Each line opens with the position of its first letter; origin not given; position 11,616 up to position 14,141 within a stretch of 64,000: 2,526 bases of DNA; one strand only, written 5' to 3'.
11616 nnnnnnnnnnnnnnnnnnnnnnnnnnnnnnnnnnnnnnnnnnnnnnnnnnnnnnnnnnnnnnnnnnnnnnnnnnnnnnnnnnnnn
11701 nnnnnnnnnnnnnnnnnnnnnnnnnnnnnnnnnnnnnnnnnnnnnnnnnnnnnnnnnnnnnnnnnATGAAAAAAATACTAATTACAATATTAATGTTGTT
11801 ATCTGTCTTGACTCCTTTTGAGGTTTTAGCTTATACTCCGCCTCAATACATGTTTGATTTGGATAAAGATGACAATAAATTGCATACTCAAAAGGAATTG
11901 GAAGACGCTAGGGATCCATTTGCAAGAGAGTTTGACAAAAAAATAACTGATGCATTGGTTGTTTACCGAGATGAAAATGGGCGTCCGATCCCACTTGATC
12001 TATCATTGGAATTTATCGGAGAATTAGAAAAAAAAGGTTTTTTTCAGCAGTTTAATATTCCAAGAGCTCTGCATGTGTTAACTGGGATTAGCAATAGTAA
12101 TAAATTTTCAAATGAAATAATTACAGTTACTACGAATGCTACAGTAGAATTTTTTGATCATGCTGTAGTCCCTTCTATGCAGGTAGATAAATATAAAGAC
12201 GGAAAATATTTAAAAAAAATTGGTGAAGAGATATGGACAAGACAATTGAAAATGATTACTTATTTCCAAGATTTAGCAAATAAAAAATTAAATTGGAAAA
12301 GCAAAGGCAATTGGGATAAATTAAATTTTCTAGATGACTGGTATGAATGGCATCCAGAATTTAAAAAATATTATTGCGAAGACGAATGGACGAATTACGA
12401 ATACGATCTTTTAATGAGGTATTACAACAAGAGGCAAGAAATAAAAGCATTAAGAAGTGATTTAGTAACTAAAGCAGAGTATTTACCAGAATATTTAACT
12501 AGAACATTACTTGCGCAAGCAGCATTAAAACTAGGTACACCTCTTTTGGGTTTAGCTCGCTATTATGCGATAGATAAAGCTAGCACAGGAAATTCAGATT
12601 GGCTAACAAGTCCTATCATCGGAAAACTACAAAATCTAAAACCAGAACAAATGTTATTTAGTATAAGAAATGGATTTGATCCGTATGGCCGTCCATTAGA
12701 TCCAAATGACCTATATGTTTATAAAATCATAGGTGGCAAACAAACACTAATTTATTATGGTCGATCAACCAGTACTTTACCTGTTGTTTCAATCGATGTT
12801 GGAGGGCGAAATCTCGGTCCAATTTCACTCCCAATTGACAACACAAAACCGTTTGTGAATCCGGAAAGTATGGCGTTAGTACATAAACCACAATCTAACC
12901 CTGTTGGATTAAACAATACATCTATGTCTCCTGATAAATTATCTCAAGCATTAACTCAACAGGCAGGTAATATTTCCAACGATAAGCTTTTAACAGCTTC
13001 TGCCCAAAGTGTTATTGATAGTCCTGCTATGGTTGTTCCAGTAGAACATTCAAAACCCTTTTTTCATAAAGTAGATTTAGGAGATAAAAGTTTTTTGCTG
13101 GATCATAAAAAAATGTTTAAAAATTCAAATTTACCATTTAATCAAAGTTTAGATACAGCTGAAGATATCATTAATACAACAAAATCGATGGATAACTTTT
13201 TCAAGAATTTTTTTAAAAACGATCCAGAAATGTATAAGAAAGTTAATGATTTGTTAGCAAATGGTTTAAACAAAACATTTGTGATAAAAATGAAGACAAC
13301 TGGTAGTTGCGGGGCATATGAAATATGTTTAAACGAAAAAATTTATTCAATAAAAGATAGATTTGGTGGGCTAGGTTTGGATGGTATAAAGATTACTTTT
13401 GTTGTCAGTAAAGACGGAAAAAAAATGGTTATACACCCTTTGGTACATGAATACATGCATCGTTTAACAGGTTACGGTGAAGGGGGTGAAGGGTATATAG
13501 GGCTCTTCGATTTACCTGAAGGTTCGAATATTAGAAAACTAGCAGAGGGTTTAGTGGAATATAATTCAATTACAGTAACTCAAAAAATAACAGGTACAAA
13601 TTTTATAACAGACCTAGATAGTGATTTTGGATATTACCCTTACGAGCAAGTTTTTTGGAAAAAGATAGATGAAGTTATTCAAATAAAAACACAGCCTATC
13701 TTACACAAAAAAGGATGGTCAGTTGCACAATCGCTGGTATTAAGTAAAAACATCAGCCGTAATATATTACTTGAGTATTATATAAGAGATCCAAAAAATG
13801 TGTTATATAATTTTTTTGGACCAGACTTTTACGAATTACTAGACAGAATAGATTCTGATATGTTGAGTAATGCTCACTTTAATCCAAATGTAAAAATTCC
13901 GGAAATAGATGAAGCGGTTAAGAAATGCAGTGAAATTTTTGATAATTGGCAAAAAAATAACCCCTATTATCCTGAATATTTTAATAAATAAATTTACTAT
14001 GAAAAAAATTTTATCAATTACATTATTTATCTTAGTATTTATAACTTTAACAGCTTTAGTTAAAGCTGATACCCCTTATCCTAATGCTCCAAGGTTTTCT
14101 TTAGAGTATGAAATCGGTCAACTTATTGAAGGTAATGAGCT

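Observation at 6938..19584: Six-gene plus-strand operon of unannotatable secreted or membrane-anchored proteins ending in a 1,862-aa surface giant: a candidate novel cell-surface or host-interaction module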

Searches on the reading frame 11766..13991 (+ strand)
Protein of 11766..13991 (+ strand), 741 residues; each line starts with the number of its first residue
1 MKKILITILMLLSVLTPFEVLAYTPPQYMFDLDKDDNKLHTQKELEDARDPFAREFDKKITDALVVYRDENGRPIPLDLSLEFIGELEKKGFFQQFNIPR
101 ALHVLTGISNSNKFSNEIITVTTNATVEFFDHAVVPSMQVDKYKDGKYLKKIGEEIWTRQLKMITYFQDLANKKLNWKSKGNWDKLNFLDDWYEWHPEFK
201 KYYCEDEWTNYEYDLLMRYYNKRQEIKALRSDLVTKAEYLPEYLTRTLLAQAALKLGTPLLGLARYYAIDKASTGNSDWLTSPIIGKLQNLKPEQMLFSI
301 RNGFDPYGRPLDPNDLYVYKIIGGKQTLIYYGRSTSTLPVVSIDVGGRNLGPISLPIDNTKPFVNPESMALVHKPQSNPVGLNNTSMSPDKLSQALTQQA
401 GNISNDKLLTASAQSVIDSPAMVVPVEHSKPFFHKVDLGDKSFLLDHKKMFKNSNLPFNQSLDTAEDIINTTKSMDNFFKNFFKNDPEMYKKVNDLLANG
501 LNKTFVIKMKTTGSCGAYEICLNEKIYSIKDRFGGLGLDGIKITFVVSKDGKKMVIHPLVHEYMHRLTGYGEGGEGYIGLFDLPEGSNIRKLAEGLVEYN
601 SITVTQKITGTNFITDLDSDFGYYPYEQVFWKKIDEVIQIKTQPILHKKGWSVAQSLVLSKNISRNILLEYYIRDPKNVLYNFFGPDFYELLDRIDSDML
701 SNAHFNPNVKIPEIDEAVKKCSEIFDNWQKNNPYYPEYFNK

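Call 4: search_protein_families(library=pfam, proteins=[window:11766-13991:+], max_evalue=1)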
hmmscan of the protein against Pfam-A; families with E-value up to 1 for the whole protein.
window:11766-13991:+ (741 aa): 1 family
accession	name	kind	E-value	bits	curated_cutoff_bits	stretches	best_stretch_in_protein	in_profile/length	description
PF06886.16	TPX2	-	0.16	12.3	25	1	221-246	40-65/77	Targeting protein for Xklp2 (TPX2) domain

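Call 5: search_protein_families(library=ncbifam, proteins=[window:11766-13991:+], max_evalue=1)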
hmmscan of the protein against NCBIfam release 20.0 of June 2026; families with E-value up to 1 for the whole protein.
window:11766-13991:+ (741 aa): 0 families

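Call 9: find_homologous_proteins(query=window:11766-13991:+)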
Query window:11766-13991:+ (741 aa): 1 proteins with E <= 0.001 among 8000 candidates.
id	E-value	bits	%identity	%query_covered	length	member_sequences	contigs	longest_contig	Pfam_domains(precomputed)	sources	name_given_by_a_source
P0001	0.0e+0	1696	100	99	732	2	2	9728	-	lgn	-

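Call 11: search_protein_families(library=phrogs, proteins=[window:11766-13991:+], max_evalue=0.1)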
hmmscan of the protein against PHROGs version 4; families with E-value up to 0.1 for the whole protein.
window:11766-13991:+ (741 aa): 0 families

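Call 12: search_protein_families(library=padloc, proteins=[window:11766-13991:+], max_evalue=0.1)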
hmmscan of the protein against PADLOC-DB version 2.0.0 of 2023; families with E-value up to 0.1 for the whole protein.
window:11766-13991:+ (741 aa): 0 families

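Call 13: find_encoding_contigs(protein=P0001, flank=10000)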
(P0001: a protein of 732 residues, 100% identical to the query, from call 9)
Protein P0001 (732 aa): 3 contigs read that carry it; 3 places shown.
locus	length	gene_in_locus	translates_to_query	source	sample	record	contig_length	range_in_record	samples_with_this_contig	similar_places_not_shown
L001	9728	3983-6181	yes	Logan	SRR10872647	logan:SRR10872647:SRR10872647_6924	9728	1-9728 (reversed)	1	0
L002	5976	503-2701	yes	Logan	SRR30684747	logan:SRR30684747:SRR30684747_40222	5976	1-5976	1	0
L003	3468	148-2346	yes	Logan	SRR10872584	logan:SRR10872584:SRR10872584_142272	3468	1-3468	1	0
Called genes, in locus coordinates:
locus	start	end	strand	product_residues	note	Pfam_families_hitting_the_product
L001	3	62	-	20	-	?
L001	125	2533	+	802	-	-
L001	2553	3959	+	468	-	-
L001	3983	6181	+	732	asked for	-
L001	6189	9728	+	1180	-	?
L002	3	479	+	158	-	?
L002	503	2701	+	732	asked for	-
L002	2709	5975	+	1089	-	?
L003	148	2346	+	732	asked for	-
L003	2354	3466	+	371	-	?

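Call 21: search_solved_structures(query=window:11766-13991:+, max_evalue=10, show_alignments=3)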
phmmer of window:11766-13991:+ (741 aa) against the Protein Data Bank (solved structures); distinct sequences matched with E-value up to 10: 0.

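Call 43: search_protein_representatives(protein=window:11766-13991:+)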
Query: 741 residues. Proteins with E-value up to 0.001 (for the whole library): 1; up to 1e-10: 1; up to 1e-30: 1. The best 1 are listed.
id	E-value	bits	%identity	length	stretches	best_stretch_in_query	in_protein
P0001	0.0e+00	1695.5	100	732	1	10-741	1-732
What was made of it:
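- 11766..13991 (+): g5: 741-aa Sec-secreted orphan protein. HEYMH lies at 13446-13460 and EGLVEY at 13545-13562, 29 residues after the second His. This is a gluzincin-like motif pair. No homologue in 1.84 billion representatives (call 43) or in the word-index search (call 9).
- Tried and rejected: g5 found only itself, both with the word index (call 9) and in the exhaustive search (call 43).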

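Call 57: predict_structure(protein=window:11766-13991:+)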
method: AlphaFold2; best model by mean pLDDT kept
length: 741 residues; sequences in the alignment: 1
mean_pLDDT: 34.7   pTM: 0.21
mean pLDDT of the five models: 34.7, 29.6, 27.0, 26.7, 25.9
residues with pLDDT >= 90: 0; 70-90: 0; 50-70: 41; < 50: 700
segments of 3 or more residues with pLDDT < 50: 1-257, 259-684, 704-706, 731-741
pLDDT, mean of each block of 10 residues (from residue 1): 34 32 28 33 36 34 33 34 37 33 31 30 29 28 36 34 35 33 34 37 35 34 32 33 35 36 37 35 34 38 39 39 38 33 33 31 28 24 32 35 31 26 24 33 34 34 33 43 45 40 28 29 29 31 38 39 30 33 42 36 27 24 26 30 27 32 33 37 50 54 49 61 57 42 34
secondary structure, 60 per line:
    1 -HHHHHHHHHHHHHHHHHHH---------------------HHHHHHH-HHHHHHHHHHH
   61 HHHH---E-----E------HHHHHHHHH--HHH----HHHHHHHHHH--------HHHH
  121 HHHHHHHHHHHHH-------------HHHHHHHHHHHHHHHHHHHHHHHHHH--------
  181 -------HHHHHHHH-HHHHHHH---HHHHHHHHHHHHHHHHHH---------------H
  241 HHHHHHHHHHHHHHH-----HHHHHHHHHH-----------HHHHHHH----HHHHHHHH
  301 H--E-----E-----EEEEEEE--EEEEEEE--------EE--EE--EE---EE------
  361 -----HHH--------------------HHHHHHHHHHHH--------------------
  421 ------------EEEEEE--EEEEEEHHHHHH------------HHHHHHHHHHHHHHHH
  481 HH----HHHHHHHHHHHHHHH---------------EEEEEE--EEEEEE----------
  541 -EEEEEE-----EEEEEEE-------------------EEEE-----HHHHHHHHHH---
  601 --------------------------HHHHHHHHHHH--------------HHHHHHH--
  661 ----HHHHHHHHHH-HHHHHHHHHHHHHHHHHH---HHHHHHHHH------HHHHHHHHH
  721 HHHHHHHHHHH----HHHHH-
elements in order (helices of 4 or more, strands of 3 or more residues): H2-20 H42-48 H50-64 H81-89 H99-108 H117-133 H147-172 H188-195 H197-203 H207-224 H240-255 H261-270 H282-288 H293-301 E316-322 E325-331 H389-400 E433-438 E441-446 H447-452 H465-482 H487-501 E517-522 E525-530 E542-547 E553-559 E579-582 H588-597 H627-637 H652-658 H665-674 H676-693 H697-705 H712-731 H736-740
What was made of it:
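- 11766..13991 (+): The AF2 model is unusable (call 57).
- On Zincin (gluzincin) metallopeptidase, g5: The AF2 model has pLDDT 35 (call 57).
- The AF2 model of g5 has pLDDT 35 (call 57), and no prediction jobs were left for the others.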

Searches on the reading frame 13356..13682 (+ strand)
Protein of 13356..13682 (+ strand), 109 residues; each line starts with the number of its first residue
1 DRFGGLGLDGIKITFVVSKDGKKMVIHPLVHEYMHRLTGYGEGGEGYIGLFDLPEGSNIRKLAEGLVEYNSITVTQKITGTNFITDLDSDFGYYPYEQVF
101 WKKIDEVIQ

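Call 100: search_solved_structures(query=window:13356-13682:+, max_evalue=10, show_alignments=5)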
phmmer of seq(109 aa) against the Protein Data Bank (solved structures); distinct sequences matched with E-value up to 10: 1.
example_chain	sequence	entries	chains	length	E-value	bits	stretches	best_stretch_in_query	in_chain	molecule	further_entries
8rqh_A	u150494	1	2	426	2.1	11.8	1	5-54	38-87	Tropone 2-monooxygenase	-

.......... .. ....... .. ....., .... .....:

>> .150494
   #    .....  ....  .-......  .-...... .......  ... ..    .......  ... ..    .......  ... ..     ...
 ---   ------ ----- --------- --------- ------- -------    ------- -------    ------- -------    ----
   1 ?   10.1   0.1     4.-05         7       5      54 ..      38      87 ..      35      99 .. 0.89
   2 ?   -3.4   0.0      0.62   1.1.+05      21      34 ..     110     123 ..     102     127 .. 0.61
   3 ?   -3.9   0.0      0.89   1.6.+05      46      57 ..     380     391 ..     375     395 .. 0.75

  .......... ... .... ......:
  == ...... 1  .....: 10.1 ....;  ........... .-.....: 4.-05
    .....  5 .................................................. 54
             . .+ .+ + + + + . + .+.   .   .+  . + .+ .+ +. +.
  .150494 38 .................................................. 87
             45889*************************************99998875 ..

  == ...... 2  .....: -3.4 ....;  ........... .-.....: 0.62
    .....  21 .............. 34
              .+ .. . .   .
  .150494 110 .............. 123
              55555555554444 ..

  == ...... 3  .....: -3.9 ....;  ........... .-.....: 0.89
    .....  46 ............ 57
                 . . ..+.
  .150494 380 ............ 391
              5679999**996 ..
